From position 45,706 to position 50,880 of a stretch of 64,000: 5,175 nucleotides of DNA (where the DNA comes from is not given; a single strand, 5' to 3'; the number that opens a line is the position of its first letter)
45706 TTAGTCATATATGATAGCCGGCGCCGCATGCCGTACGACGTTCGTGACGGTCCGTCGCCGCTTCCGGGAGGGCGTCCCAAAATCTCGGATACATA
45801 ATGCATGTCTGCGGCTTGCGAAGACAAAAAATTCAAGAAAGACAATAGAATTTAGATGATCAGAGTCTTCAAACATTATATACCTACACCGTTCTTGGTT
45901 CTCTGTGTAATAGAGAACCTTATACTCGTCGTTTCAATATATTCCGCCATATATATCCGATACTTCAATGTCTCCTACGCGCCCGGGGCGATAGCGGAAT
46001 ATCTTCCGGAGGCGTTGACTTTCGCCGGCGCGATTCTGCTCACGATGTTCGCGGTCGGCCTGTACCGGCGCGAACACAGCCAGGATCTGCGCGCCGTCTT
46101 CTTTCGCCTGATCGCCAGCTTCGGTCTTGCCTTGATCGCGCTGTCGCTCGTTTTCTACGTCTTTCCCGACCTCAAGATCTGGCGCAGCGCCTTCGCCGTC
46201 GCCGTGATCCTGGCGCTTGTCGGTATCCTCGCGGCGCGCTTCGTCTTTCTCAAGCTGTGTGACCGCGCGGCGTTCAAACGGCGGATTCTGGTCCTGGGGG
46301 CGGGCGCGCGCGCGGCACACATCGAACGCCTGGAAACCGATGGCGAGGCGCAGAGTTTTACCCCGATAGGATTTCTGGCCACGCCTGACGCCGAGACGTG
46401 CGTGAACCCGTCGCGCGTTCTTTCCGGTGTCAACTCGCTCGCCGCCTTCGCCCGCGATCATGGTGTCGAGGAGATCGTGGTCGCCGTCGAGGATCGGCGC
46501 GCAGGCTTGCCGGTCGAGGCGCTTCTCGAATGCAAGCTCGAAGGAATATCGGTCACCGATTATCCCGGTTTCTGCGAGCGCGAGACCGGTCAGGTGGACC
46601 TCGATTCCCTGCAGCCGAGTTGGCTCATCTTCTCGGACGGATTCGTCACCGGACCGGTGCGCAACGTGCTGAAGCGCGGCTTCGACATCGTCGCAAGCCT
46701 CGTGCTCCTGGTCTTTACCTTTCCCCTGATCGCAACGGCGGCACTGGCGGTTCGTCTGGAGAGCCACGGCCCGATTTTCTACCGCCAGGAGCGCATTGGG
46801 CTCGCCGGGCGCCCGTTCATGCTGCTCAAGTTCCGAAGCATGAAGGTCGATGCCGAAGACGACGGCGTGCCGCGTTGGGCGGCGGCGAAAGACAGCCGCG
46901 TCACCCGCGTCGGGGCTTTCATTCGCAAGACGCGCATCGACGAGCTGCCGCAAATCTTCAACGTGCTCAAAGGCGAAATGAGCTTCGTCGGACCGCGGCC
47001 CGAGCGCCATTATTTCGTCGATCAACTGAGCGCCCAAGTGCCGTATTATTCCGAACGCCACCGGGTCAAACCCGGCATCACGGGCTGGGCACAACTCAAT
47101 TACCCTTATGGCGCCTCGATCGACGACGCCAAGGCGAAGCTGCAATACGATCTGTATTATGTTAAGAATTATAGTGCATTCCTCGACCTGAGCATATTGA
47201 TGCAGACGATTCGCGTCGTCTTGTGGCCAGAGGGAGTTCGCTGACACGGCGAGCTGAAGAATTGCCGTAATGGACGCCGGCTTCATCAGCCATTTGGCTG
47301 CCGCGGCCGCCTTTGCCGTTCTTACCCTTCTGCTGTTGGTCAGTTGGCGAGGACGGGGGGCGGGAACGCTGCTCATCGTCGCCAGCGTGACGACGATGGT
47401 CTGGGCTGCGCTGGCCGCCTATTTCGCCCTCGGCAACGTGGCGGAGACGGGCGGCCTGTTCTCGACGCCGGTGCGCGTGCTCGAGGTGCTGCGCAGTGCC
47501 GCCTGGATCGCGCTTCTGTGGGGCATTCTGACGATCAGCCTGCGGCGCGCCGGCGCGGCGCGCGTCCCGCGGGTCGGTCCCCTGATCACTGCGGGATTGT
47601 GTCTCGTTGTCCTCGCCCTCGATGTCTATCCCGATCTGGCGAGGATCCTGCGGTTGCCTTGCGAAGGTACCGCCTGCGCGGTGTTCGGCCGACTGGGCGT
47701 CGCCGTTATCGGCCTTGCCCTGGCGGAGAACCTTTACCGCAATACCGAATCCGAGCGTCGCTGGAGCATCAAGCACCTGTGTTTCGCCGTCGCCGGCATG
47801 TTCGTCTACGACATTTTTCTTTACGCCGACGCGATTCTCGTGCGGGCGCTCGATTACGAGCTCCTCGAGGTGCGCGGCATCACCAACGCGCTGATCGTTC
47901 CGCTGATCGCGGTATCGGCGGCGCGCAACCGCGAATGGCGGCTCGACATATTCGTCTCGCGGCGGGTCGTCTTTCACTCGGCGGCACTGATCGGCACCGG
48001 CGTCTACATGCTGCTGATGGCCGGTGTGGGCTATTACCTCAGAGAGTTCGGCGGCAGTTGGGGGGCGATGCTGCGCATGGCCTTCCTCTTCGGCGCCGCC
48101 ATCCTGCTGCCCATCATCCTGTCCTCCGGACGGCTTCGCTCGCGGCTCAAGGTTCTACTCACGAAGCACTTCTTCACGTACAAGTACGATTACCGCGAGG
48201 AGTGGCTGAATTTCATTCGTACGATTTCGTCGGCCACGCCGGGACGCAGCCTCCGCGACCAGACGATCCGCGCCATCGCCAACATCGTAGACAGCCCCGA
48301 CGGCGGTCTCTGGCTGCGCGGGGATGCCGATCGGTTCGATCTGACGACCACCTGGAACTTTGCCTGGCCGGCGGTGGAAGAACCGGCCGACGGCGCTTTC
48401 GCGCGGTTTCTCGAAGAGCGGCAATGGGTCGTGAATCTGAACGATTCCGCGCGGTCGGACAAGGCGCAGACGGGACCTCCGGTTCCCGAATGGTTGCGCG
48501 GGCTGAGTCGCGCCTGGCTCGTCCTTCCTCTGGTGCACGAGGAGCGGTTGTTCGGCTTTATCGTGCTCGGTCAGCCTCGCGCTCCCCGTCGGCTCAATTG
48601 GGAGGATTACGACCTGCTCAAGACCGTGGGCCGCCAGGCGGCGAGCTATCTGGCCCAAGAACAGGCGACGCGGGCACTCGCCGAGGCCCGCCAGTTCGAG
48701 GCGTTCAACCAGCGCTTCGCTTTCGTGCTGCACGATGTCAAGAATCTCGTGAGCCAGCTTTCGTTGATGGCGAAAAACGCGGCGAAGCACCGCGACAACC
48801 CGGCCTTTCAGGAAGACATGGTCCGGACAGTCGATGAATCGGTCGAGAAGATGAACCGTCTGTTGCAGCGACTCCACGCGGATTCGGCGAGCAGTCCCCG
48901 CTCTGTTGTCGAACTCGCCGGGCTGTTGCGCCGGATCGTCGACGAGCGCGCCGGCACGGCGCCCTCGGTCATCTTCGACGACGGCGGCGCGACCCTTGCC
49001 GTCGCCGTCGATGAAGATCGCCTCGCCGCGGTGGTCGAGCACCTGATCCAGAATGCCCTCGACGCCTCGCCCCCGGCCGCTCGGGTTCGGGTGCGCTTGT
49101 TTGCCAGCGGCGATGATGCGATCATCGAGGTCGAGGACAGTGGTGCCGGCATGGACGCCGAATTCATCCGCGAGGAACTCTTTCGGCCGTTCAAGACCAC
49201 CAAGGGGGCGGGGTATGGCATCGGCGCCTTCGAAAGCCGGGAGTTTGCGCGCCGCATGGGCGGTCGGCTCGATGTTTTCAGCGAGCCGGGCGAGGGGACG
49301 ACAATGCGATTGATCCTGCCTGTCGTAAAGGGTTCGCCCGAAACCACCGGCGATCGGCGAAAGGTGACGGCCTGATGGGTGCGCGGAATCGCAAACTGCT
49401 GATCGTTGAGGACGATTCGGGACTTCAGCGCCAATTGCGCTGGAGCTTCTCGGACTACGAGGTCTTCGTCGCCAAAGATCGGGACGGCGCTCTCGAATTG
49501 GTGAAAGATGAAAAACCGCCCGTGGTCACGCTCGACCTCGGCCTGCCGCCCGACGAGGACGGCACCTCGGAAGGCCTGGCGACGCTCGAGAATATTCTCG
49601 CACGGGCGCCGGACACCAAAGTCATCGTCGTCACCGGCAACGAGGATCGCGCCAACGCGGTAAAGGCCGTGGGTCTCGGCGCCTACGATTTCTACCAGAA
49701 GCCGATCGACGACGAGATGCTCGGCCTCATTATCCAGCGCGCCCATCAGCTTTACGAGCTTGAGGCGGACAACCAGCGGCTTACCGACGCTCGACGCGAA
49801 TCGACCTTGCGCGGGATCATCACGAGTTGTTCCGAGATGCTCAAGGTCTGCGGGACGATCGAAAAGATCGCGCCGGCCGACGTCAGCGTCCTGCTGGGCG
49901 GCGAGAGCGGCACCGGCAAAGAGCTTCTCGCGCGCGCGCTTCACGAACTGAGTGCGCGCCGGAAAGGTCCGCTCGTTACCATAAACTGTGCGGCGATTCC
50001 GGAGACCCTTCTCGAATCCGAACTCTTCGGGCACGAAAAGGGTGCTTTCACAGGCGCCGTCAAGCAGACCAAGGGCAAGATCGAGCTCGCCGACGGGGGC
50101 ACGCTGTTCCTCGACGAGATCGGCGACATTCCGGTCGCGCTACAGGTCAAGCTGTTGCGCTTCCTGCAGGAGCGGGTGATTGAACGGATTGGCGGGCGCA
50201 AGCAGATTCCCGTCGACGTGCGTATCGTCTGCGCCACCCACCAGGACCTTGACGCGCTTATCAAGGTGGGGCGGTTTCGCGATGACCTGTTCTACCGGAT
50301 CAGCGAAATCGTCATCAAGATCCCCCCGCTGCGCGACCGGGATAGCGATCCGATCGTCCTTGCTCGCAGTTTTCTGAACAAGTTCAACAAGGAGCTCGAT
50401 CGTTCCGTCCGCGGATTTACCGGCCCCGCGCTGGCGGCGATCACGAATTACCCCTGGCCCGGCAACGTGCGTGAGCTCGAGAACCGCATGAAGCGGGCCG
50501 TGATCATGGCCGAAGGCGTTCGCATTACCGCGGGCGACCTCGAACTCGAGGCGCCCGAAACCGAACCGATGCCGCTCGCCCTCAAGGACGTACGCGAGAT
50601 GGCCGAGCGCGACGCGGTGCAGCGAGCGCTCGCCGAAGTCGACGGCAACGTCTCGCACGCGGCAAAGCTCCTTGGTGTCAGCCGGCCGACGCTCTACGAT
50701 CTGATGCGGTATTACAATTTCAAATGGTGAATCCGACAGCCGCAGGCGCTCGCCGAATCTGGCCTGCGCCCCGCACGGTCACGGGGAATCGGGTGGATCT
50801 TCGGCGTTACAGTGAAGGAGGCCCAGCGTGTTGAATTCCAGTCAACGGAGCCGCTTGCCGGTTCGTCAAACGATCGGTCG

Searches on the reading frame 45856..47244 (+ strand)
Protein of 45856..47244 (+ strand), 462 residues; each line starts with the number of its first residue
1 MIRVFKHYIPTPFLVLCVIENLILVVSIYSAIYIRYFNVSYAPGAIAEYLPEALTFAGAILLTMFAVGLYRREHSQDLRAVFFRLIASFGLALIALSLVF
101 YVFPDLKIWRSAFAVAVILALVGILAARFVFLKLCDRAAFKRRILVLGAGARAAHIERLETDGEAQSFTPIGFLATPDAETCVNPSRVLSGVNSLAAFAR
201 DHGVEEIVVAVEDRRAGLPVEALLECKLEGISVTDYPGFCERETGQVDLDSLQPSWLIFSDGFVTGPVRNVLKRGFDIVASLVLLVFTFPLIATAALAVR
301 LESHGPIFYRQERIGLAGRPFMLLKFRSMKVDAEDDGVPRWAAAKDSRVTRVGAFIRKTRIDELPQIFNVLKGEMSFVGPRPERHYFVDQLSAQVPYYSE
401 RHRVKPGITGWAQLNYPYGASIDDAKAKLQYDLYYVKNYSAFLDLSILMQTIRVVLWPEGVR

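Call 16: search_protein_families(library=ncbifam, proteins=[window:45856-47244:+], max_evalue=0.0001)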
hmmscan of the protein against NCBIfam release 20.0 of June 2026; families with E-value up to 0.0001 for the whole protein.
window:45856-47244:+ (462 aa): 10 families
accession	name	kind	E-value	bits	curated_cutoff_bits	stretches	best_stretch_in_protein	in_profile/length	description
TIGR03013.1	EpsB_2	subfamily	1.2e-172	574.9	393.35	1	20-462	3-443/443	TIGR03013 family XrtA/PEP-CTERM system glycosyltransferase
TIGR03025.1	EPS_sugtrans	subfamily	2.6e-129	432.4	295.55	1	20-460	3-443/445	exopolysaccharide biosynthesis polyprenyl glycosylphosphotransferase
TIGR03023.1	WcaJ_sugtrans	equivalog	1.1e-100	338.1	410.75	1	21-457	4-448/453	undecaprenyl-phosphate glucose phosphotransferase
TIGR03022.1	WbaP_sugtrans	subfamily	2.2e-66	225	403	2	345-460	345-454/456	undecaprenyl-phosphate galactose phosphotransferase WbaP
NF007518.0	PRK10124.1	equivalog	2.7e-55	187.9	684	1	69-452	68-454/464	undecaprenyl-phosphate glucose phosphotransferase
NF050817.1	PolSacchBiosHfsE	equivalog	3e-55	187.8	750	1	51-456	49-460/467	polysaccharide biosynthesis protein HfsE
NF041877.1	EPS_EpsZ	equivalog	1.5e-47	162.3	800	1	61-460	53-457/459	exopolysaccharide biosynthesis polyisoprenyl-phosphate hexose-1-phosphate transferase EpsZ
NF052601.1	undeca_RfbP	equivalog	5.2e-42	143.8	330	2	345-459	131-239/244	undecaprenyl-phosphate galactose phosphotransferase family protein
NF011751.0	PRK15204.1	equivalog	2.3e-38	132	907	1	70-460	79-474/476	undecaprenyl-phosphate galactose phosphotransferase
NF045514.1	glycotran_HepC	equivalog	4.8e-24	84.9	140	1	269-382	113-211/220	heterocyst development glycosyltransferase HepC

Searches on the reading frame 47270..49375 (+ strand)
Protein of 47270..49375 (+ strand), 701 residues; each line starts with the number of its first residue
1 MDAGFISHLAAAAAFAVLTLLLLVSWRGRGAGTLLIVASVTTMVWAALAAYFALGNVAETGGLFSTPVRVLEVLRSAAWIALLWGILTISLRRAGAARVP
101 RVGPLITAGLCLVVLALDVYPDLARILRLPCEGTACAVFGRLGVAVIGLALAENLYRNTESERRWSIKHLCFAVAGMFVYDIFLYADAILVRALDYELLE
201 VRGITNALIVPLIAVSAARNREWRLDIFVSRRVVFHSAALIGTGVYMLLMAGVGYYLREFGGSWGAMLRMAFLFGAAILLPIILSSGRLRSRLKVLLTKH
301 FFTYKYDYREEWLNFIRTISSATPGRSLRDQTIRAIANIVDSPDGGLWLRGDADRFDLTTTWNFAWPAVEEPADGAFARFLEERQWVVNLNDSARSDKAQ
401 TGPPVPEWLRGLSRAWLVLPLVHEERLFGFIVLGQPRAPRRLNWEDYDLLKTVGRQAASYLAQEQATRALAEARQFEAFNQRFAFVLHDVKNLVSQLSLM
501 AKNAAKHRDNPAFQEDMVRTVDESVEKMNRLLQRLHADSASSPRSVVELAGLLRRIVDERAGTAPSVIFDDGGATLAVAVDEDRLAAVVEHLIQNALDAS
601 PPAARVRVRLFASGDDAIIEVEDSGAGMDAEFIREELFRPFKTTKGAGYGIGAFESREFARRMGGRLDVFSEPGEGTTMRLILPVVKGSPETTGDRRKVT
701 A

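Call 5: search_protein_families(library=pfam, proteins=[window:47270-49375:+], max_evalue=0.01)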
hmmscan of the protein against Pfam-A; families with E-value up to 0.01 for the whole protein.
window:47270-49375:+ (701 aa): 6 families
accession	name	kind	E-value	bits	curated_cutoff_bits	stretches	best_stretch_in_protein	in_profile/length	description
PF02518.31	HATPase_c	-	1.1e-21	77.8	26.4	1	581-685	2-109/111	Histidine kinase-, DNA gyrase B-, and HSP90-like ATPase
PF13185.12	GAF_2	-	5.5e-09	36.8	28.6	1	332-461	11-135/136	GAF domain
PF13492.12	GAF_3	-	9.4e-09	36.2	27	1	331-462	8-128/129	GAF domain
PF01590.32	GAF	-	4.6e-06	27.6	22.4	1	330-459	7-131/133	GAF domain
PF13589.12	HATPase_c_3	-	0.0092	16.4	25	0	587-639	5-55/137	Histidine kinase-, DNA gyrase B-, and HSP90-like ATPase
PF00512.31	HisKA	-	0.0099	16.3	26.9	0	483-535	6-57/66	His Kinase A (phospho-acceptor) domain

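Call 6: search_protein_families(library=ncbifam, proteins=[window:47270-49375:+], max_evalue=0.01)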
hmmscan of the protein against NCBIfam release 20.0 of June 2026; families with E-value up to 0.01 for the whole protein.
window:47270-49375:+ (701 aa): 63 families (the best 25 are shown)
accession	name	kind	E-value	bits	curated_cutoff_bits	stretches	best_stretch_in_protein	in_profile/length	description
TIGR02916.1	PEP_his_kin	equivalog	2.8e-233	776.4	300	1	7-684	2-679/679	XrtA/PEP-CTERM system histidine kinase PrsK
NF008468.0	PRK11360.1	equivalog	5.1e-20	71.4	646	1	470-689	387-612/616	two-component system sensor histidine kinase AtoS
NF007688.0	PRK10364.1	equivalog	1.6e-17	63.5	479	1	478-686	239-452/460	two-component system sensor histidine kinase ZraS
NF052574.1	HisKinEspCMyxo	equivalog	1.2e-14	53.5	1200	1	484-692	422-644/785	serine histidine kinase EspC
NF010411.0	PRK13837.1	equivalog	3.9e-14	51.6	647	1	467-690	438-680/828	two-component system VirA-like sensor kinase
NF011874.0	PRK15347.1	equivalog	3.8e-13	48.4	852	1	578-687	507-616/921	two component system sensor kinase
NF052573.1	HisKinEspAMyxo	equivalog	7.7e-13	47.3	1400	1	576-692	495-618/755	serine histidine kinase EspA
TIGR02956.1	TMAO_torS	equivalog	9.2e-13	47.2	676.5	1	578-698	573-695/967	TMAO reductase system sensor histidine kinase/response regulator TorS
TIGR02966.1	phoR_proteo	equivalog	2.7e-12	46.3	334.2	1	487-682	122-332/333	phosphate regulon sensor histidine kinase PhoR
NF040691.1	MtrAB_MtrB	equivalog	3.6e-12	46.1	450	1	534-689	333-496/507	MtrAB system histidine kinase MtrB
NF038348.1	T2SS_HK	subfamily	3.9e-12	45.4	450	1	511-685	391-573/574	histidine kinase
NF008543.0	PRK11466.1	equivalog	8.1e-12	43.8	982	1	578-690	555-667/914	TMAO reductase system sensor histidine kinase/response regulator TorS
NF053867.1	SprKinKinDBac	equivalog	9.9e-12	44.1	775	1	575-686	388-498/500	sporulation kinase KinD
NF033092.0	HK_WalK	equivalog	1e-11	44.2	725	1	533-685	433-594/594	cell wall metabolism sensor histidine kinase WalK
NF010076.0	PRK13557.1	subfamily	2.8e-11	42.5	631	1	465-691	149-400/540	histidine kinase famiy protein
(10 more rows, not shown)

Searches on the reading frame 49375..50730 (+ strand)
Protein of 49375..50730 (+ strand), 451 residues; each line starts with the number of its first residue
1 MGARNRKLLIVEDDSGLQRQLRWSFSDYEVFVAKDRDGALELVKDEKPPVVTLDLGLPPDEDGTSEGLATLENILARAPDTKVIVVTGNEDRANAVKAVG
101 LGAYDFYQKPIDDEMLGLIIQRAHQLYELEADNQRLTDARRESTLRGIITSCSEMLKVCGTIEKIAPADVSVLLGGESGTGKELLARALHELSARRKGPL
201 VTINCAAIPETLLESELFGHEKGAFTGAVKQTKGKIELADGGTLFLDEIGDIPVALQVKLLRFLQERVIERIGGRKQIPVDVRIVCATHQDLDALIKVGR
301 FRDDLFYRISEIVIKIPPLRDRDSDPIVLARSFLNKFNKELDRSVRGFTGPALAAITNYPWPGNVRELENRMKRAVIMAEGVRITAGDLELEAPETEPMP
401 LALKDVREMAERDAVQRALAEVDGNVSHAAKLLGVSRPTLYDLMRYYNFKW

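Call 5: search_protein_families(library=pfam, proteins=[window:49375-50730:+], max_evalue=0.01)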
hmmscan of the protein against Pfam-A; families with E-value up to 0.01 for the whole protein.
window:49375-50730:+ (451 aa): 13 families
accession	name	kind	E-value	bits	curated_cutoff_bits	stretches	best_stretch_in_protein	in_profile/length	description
PF00158.32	Sigma54_activat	-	2.4e-70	236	20.2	1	148-314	1-167/168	Sigma-54 interaction domain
PF14532.12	Sigma54_activ_2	-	1.3e-21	77.7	25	1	155-319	7-138/138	Sigma-54 interaction domain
PF25601.1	AAA_lid_14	-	1.5e-21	76.5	27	1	320-397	1-78/87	AAA+ ATPase lid domain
PF00072.30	Response_reg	-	2.5e-17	63.5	30.2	1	9-116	2-106/111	Response regulator receiver domain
PF02954.25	HTH_8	-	2.6e-10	40.3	22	1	407-441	2-36/42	Bacterial regulatory protein, Fis family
PF07728.20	AAA_5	-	4.8e-07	30.3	22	1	172-283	2-116/139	AAA domain (dynein-related subfamily)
PF01078.27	Mg_chelatase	-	3.2e-05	23.9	20.3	0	227-288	93-156/207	Magnesium chelatase, subunit ChlI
PF07724.20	AAA_2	-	0.0013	19.2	27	1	170-274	4-109/166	AAA domain (Cdc48 subfamily)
PF00004.35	AAA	-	0.0026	18.6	21.2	1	172-301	1-123/131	ATPase family associated with various cellular activities (AAA)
PF12728.13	HTH_17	-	0.0028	18.3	27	1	426-445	4-23/51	Helix-turn-helix domain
PF13191.12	AAA_16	-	0.0047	17.9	32.6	0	170-224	25-85/167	AAA ATPase domain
PF13384.12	HTH_23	-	0.0052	17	24.6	0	417-448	12-42/50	Homeodomain-like domain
PF13518.12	HTH_28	-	0.0062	17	25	0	414-448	5-37/52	Helix-turn-helix domain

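Call 6: search_protein_families(library=ncbifam, proteins=[window:49375-50730:+], max_evalue=0.01)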
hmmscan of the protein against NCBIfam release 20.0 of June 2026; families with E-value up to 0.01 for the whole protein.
window:49375-50730:+ (451 aa): 74 families (the best 25 are shown)
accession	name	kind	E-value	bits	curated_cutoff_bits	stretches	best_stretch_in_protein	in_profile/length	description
TIGR02915.1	PEP_resp_reg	equivalog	2.4e-214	712.2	502.6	1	8-449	1-444/445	PEP-CTERM-box response regulator transcription factor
NF008469.0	PRK11361.1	equivalog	1e-123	413.4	714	1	5-446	4-454/461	acetoacetate metabolism transcriptional regulator AtoC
TIGR01818.1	ntrC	equivalog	1.5e-113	380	558.6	1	9-394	2-382/463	nitrogen regulation protein NR(I)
TIGR01817.1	nifA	equivalog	6.7e-105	351.9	528.85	1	124-414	174-463/534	nif-specific transcriptional activator NifA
NF041552.1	TF_PrdR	equivalog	2.1e-99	333.4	795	1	142-448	263-577/577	sigma-54 dependent transcriptional regulator PrdR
NF007689.0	PRK10365.1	equivalog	2.9e-99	332.8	760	1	7-441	7-436/441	sigma-54-dependent response regulator transcription factor ZraR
NF041946.1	LuxO_transreg_Vib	equivalog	5e-97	325.6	800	2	29-386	22-373/463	quorum-sensing sigma-54 dependent transcriptional regulator LuxO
NF049963.1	RespRegFlgRCampy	domain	5.8e-97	325.2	750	1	8-448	3-428/429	fla regulon two-component system response regulator FlgR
NF011695.0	PRK15115.1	equivalog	6.3e-95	318.5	763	1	4-446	5-435/445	two-component system response regulator GlrR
NF003451.0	PRK05022.1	equivalog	1.6e-92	310.9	476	1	124-446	163-507/512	nitric oxide reductase transcriptional regulator NorR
NF008176.1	PRK10923.1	equivalog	6.1e-92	308.6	620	1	7-396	5-388/469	nitrogen regulation protein NR(I)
NF038308.1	RNA_repair_RtcR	equivalog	8.7e-92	308.6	650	1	101-436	132-500/530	RNA repair transcriptional activator RtcR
NF050807.1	TransRegFlbDCaul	equivalog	1e-91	308.1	750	1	82-447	72-438/454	sigma-54-dependent transcriptional regulator FlbD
NF051870.1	NAssimRespRegNtrX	equivalog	2.5e-91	306.8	600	1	8-441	4-444/452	nitrogen assimilation response regulator NtrX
TIGR02329.1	propionate_PrpR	equivalog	1.3e-86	291.3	499.2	1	132-444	199-524/526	propionate catabolism operon regulatory protein PrpR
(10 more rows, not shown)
